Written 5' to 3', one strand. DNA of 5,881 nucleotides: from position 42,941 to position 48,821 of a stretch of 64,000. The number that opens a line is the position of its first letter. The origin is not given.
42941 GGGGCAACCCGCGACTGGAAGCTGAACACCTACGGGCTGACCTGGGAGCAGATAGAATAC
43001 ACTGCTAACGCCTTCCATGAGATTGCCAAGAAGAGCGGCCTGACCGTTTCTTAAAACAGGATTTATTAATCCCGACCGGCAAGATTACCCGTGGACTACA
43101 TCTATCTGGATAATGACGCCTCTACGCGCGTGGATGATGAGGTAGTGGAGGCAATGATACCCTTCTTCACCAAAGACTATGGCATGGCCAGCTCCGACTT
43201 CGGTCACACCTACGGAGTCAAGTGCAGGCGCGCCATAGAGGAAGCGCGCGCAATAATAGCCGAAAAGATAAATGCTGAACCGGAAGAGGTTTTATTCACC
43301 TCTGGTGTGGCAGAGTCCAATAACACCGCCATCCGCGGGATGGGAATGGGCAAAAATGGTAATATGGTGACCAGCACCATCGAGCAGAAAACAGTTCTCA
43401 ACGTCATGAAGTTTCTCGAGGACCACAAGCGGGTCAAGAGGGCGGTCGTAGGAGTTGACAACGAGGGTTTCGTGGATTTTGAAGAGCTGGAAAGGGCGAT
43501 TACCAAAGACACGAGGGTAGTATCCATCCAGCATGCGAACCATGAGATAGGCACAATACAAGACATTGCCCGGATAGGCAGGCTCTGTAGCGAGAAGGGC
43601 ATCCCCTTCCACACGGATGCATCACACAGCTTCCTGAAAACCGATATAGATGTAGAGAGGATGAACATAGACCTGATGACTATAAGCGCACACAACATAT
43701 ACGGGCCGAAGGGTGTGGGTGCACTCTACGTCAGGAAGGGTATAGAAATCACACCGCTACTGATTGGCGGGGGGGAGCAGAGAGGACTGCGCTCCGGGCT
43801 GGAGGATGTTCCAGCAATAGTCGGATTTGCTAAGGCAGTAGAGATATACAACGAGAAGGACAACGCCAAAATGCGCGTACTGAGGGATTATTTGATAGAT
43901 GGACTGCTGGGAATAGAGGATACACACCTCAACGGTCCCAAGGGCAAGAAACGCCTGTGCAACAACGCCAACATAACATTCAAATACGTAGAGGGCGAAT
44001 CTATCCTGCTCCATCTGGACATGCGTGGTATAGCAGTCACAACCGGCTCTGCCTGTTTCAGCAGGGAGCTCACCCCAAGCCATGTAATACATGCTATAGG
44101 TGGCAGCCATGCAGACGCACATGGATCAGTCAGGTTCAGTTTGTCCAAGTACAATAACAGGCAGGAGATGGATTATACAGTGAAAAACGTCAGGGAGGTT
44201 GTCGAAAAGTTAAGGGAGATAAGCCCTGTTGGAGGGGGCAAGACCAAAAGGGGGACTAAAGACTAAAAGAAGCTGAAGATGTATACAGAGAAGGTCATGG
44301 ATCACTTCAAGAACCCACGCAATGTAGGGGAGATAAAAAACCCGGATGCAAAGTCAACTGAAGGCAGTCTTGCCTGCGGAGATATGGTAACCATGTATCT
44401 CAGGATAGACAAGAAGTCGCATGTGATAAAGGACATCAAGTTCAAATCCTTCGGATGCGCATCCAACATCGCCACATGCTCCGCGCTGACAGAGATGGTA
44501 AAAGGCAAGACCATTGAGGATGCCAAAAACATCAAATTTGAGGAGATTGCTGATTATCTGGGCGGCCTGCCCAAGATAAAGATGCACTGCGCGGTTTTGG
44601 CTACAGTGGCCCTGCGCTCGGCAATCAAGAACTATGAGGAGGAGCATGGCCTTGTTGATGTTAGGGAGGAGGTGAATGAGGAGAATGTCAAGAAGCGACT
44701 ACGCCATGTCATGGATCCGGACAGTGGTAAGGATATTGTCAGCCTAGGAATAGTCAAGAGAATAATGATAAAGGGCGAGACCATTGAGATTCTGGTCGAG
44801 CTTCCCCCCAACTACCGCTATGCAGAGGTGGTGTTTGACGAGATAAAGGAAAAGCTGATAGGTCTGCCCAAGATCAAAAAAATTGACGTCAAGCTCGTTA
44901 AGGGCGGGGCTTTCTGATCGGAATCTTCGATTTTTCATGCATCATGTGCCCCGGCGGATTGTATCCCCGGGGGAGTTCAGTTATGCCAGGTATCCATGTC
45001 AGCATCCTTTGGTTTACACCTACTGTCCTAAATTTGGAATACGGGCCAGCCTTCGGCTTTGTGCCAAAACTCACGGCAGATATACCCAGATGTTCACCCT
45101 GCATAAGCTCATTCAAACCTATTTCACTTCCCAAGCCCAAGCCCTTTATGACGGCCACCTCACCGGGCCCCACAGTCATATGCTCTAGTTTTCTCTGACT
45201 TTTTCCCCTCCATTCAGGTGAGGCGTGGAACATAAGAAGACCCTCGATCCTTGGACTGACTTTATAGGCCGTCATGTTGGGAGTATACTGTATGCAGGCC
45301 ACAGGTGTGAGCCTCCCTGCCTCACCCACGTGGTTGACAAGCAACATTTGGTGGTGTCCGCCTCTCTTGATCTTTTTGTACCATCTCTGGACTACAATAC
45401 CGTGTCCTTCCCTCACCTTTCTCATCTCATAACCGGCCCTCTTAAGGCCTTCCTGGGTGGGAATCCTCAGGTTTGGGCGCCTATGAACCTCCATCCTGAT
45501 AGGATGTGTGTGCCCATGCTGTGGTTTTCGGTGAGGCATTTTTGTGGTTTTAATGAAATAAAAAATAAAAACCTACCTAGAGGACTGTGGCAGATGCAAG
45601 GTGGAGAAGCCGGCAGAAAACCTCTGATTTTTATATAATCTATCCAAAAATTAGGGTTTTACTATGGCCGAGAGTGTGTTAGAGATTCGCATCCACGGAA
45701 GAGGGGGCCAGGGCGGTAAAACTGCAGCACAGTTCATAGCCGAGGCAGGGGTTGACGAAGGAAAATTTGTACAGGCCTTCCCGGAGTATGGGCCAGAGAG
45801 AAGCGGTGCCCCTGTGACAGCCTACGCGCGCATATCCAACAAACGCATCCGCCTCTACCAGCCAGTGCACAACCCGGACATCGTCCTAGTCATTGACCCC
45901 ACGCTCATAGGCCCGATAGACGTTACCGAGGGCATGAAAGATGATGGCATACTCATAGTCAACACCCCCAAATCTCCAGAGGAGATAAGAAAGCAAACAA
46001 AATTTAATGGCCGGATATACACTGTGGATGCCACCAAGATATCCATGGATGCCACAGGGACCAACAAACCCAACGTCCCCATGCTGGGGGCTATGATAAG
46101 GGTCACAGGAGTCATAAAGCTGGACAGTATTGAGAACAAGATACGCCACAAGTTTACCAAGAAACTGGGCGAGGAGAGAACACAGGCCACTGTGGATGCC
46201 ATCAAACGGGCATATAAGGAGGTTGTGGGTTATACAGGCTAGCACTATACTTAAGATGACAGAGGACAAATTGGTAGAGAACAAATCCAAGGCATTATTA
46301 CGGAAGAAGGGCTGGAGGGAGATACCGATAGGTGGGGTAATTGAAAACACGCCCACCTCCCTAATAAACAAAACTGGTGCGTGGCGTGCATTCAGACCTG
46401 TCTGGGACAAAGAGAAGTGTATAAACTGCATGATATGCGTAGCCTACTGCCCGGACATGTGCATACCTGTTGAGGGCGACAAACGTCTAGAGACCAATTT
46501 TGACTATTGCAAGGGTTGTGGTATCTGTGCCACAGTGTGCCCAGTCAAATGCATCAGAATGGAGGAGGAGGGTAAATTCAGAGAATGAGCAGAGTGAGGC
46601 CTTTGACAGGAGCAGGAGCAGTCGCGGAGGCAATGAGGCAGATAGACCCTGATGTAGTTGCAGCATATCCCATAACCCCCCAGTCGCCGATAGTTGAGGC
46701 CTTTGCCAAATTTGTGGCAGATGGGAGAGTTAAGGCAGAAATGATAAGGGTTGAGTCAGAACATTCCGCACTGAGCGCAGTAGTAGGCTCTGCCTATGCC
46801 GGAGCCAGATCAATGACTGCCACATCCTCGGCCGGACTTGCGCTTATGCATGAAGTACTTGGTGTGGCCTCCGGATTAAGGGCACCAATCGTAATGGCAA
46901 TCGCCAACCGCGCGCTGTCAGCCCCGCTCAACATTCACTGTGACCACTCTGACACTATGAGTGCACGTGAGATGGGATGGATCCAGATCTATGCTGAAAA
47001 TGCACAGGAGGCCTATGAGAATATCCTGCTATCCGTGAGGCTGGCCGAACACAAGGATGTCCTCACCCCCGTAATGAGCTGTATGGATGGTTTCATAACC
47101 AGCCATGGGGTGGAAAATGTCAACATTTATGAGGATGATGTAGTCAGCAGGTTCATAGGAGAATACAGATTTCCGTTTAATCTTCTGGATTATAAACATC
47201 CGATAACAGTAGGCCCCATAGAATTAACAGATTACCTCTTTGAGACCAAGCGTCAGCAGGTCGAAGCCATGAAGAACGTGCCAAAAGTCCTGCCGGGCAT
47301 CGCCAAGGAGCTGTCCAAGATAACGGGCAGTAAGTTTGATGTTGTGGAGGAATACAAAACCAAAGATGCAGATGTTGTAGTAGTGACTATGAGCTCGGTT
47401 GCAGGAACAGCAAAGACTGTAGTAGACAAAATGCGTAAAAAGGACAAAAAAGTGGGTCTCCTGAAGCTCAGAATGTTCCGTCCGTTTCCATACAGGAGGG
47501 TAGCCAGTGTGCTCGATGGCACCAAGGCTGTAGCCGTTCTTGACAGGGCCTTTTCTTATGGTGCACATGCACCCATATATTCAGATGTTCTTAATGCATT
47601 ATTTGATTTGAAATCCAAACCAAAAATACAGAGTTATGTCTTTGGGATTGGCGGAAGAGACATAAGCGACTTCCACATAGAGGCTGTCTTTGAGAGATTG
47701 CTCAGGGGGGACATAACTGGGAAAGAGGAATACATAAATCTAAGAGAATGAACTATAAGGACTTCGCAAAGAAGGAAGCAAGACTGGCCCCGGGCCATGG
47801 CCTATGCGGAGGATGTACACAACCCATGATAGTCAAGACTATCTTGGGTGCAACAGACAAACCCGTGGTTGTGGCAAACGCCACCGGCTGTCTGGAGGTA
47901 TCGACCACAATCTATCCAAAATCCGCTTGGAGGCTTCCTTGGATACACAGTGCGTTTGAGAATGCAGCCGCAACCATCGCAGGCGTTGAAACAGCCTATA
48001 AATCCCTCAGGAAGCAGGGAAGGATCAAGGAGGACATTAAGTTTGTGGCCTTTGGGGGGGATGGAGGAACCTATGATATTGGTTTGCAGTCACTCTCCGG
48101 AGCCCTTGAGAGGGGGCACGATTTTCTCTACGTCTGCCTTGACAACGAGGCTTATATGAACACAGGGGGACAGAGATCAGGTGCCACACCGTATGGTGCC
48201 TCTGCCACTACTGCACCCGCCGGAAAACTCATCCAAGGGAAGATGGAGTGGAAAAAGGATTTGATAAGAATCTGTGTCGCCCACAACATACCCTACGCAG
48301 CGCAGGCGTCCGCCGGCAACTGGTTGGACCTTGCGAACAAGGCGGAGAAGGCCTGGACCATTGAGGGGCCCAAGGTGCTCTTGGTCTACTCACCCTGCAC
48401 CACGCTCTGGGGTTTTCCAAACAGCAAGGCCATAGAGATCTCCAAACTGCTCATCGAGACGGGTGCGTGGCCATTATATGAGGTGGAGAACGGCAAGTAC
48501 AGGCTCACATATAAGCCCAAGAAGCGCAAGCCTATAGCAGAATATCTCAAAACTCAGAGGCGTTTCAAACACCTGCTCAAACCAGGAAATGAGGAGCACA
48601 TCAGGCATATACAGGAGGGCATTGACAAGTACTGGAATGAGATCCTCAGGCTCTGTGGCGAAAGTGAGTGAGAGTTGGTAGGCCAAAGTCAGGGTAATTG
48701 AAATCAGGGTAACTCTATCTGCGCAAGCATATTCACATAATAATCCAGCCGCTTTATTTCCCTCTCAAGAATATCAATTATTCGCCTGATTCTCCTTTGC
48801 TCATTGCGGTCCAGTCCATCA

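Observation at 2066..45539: Candidate effector repertoire: dispersed orphans with polybasic leaders and protein-modifying enzyme folds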

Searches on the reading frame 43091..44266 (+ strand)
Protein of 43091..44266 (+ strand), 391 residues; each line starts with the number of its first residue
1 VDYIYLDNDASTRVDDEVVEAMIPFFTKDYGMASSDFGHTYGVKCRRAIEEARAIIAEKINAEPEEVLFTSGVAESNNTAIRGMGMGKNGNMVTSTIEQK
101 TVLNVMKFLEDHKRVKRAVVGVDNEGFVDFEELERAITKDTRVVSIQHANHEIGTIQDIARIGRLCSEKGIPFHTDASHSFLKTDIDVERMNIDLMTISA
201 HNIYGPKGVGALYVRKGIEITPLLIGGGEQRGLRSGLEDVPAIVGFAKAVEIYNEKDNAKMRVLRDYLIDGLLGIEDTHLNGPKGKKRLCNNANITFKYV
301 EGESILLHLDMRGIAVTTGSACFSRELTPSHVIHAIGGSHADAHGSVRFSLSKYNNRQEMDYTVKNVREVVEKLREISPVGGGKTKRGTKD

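Call 11: search_protein_families(library=pfam, proteins=[window:43091-44266:+], max_evalue=0.001)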
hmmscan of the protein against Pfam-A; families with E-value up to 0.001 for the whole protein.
window:43091-44266:+ (391 aa): 3 families
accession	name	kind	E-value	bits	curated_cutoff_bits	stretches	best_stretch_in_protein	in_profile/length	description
PF00266.25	Aminotran_5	-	1e-71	242.3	21.5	1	4-361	1-369/371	Aminotransferase class-V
PF01041.23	DegT_DnrJ_EryC1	-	2.1e-05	24.3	19.8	1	114-181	85-150/360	DegT/DnrJ/EryC1/StrS aminotransferase family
PF01212.27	Beta_elim_lyase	-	6.3e-05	22.9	27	1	76-177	59-169/288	Beta-eliminating lyase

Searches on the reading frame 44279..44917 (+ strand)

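Call 11: search_protein_families(library=pfam, proteins=[window:44279-44917:+], max_evalue=0.001)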
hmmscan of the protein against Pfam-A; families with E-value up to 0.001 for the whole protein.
window:44279-44917:+ (212 aa): 2 families
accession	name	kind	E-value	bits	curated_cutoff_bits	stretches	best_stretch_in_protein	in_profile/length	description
PF01592.21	NifU_N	-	2.7e-46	157.3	22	1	1-122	1-123/127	NifU-like N terminal domain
PF01883.24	FeS_assembly_P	-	5.1e-12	46.3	23.5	1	134-204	1-71/73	Iron-sulfur cluster assembly protein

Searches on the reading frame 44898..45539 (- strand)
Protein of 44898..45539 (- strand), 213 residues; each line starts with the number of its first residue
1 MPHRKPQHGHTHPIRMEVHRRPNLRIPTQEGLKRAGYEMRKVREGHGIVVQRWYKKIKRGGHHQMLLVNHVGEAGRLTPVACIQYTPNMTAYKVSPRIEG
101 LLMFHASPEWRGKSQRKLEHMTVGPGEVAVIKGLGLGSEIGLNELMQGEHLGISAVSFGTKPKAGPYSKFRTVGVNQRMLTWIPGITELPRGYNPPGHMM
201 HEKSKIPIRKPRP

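Call 4: search_protein_families(library=pfam, proteins=[window:44898-45539:-], max_evalue=1)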
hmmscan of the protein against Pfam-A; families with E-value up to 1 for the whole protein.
window:44898-45539:- (213 aa): 0 families

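Call 33: find_homologous_proteins(query=window:44898-45539:-, max_evalue=0.001)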
Query window:44898-45539:- (213 aa): 2 proteins with E <= 0.001 among 39 candidates.
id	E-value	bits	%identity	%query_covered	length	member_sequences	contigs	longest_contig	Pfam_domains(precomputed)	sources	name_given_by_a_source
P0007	3.0e-140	483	100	100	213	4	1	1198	-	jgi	-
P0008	1.5e-30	125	37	87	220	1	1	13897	-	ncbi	-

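Call 34: find_encoding_contigs(protein=P0008, flank=8000, max_places=3)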
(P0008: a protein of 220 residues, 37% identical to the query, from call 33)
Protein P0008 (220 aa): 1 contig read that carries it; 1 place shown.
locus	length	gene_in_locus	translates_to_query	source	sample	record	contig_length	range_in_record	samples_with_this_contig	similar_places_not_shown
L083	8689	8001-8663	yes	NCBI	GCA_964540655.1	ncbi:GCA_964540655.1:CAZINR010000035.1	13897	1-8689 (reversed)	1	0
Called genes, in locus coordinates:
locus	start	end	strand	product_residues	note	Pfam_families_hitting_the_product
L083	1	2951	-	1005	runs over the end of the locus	PF23545:Zn_ribbon_HMPTM, PF14890:Intein_splicing, PF14528:LAGLIDADG_3, PF04055:Radical_SAM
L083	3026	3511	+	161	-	-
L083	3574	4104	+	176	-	-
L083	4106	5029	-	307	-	PF02775:TPP_enzyme_C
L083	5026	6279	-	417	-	-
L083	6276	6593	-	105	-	PF13187:Fer4_9 (faint), PF13237:Fer4_10 (faint), PF12797:Fer4_2 (faint), PF12837:Fer4_6 (faint), PF14697:Fer4_21, PF12838:Fer4_7 (weak), PF00037:Fer4 (weak)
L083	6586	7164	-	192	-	PF01558:POR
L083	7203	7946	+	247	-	-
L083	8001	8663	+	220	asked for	-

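Call 50: search_protein_families(library=ncbifam, proteins=[window:44898-45539:-], max_evalue=1)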
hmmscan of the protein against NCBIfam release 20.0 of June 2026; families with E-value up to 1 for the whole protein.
window:44898-45539:- (213 aa): 0 families

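Call 52: search_protein_families(library=padloc, proteins=[window:44898-45539:-], max_evalue=1)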
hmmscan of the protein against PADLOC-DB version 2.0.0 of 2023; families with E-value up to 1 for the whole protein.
window:44898-45539:- (213 aa): 0 families

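Call 53: search_protein_families(library=phrogs, proteins=[window:44898-45539:-], max_evalue=1)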
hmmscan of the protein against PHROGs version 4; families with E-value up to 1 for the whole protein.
window:44898-45539:- (213 aa): 0 families

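Call 69: search_solved_structures(query=A5, max_evalue=10, show_alignments=1)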
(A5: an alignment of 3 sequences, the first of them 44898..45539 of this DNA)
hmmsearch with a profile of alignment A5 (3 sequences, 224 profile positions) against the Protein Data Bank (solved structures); distinct sequences matched with E-value up to 10: 1.
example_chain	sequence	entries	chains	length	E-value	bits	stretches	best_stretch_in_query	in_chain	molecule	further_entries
4dy9_A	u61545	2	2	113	0.29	14.1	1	141-213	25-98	Cytochrome c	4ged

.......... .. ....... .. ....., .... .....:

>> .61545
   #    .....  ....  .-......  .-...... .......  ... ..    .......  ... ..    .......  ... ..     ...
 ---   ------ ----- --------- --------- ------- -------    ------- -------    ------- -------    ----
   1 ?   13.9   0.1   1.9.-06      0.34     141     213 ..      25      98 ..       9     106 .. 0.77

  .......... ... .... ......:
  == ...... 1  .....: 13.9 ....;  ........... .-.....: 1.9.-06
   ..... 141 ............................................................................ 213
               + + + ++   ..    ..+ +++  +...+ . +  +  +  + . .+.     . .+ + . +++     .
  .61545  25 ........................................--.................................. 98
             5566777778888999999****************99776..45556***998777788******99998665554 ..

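Call 98: search_protein_families(library=pfam, proteins=[P0008, L083:7272-7946:+], max_evalue=0.1)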
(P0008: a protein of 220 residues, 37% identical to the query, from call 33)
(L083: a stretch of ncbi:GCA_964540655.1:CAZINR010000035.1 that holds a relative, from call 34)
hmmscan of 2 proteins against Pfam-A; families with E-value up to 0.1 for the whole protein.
P0008 (220 aa): 0 families

L083:7272-7946:+ (224 aa): 0 families

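Call 103: find_related_loci(query=A5, collection=viral_contigs, flank=5000)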
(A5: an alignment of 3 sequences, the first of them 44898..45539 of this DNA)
Query A5 (213 aa) in viral_contigs; peptide patterns used: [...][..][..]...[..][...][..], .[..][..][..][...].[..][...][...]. (x = any residue, [..] = any of these).
23 stretches matched a pattern, but none encodes a relative of the query by tblastn (E <= 1e-3).

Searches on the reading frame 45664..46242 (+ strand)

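Call 11: search_protein_families(library=pfam, proteins=[window:45664-46242:+], max_evalue=0.001)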
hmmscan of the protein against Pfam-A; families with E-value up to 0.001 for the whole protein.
window:45664-46242:+ (192 aa): 1 family
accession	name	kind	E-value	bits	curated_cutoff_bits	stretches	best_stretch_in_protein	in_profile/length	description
PF01558.24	POR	-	1.7e-40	139.4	27.4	1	14-184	1-172/173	Pyruvate ferredoxin/flavodoxin oxidoreductase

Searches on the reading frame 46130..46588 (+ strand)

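Call 65: search_protein_families(library=pfam, proteins=[window:46130-46588:+], max_evalue=0.001)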
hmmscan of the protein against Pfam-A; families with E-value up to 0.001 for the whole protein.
window:46130-46588:+ (152 aa): 9 families
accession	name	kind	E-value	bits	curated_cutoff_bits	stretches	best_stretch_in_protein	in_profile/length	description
PF00037.32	Fer4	-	9.3e-12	44.7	21.1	2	122-143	3-24/24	4Fe-4S binding domain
PF14697.11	Fer4_21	-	1.6e-11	44.6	35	1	93-144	4-59/59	4Fe-4S dicluster domain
PF12797.12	Fer4_2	-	2.2e-10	40.2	24.5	2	89-108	2-21/22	4Fe-4S binding domain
PF12837.12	Fer4_6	-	1.5e-08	34.6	25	1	90-111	2-23/24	4Fe-4S binding domain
PF12838.12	Fer4_7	-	5.8e-08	33.5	27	1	96-141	1-52/52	4Fe-4S dicluster domain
PF13237.11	Fer4_10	-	1.7e-05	25.1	25.5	1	91-138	3-53/53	4Fe-4S dicluster domain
PF13187.11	Fer4_9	-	2.8e-05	24.5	27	0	96-142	1-52/52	4Fe-4S dicluster domain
PF13484.11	Fer4_16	-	0.00011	23.4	30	0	127-149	2-23/66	4Fe-4S double cluster binding domain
PF12800.12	Fer4_4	-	0.00023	21.7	24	0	95-108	2-15/17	4Fe-4S binding domain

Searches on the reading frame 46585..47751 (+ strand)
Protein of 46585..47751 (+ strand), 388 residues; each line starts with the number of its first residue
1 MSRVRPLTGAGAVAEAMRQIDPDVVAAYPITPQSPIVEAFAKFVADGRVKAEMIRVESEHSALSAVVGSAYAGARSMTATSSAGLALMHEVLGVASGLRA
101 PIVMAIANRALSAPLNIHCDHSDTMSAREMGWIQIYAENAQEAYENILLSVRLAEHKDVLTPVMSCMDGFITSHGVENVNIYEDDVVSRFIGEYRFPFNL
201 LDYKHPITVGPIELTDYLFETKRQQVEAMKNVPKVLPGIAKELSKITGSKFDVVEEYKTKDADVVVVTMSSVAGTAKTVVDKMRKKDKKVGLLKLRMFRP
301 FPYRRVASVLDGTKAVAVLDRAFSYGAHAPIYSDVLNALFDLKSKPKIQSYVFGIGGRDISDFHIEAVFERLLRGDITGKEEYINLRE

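Call 64: search_protein_families(library=pfam, proteins=[window:46585-47751:+], max_evalue=0.001)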
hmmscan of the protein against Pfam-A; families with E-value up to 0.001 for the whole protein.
window:46585-47751:+ (388 aa): 3 families
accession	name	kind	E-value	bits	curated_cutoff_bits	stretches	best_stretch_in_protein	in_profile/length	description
PF01855.24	POR_N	-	1.2e-74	251.4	27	1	15-236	1-226/231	Pyruvate flavodoxin/ferredoxin oxidoreductase, thiamine diP-bdg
PF17147.9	PFOR_II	-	5.4e-29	101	27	1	262-361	1-98/102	Pyruvate:ferredoxin oxidoreductase core domain II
PF02780.25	Transketolase_C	-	0.00042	20.7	25.9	1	258-345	6-94/124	Transketolase, C-terminal domain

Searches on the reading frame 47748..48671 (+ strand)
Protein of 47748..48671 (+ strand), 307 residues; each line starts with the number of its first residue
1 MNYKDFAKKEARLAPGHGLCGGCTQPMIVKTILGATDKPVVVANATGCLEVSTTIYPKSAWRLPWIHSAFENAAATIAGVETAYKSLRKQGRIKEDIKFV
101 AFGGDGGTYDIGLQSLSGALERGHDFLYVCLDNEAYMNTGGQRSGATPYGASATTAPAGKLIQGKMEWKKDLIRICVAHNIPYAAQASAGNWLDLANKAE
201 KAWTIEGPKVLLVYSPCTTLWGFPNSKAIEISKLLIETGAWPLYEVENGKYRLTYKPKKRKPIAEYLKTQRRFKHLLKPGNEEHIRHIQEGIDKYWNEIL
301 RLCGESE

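Call 64: search_protein_families(library=pfam, proteins=[window:47748-48671:+], max_evalue=0.001)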
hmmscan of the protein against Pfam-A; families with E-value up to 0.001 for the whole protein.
window:47748-48671:+ (307 aa): 1 family
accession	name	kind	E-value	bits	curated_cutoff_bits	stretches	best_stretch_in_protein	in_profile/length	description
PF02775.26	TPP_enzyme_C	-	6.2e-17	62.2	21.9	1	46-211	2-149/151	Thiamine pyrophosphate enzyme, C-terminal TPP binding domain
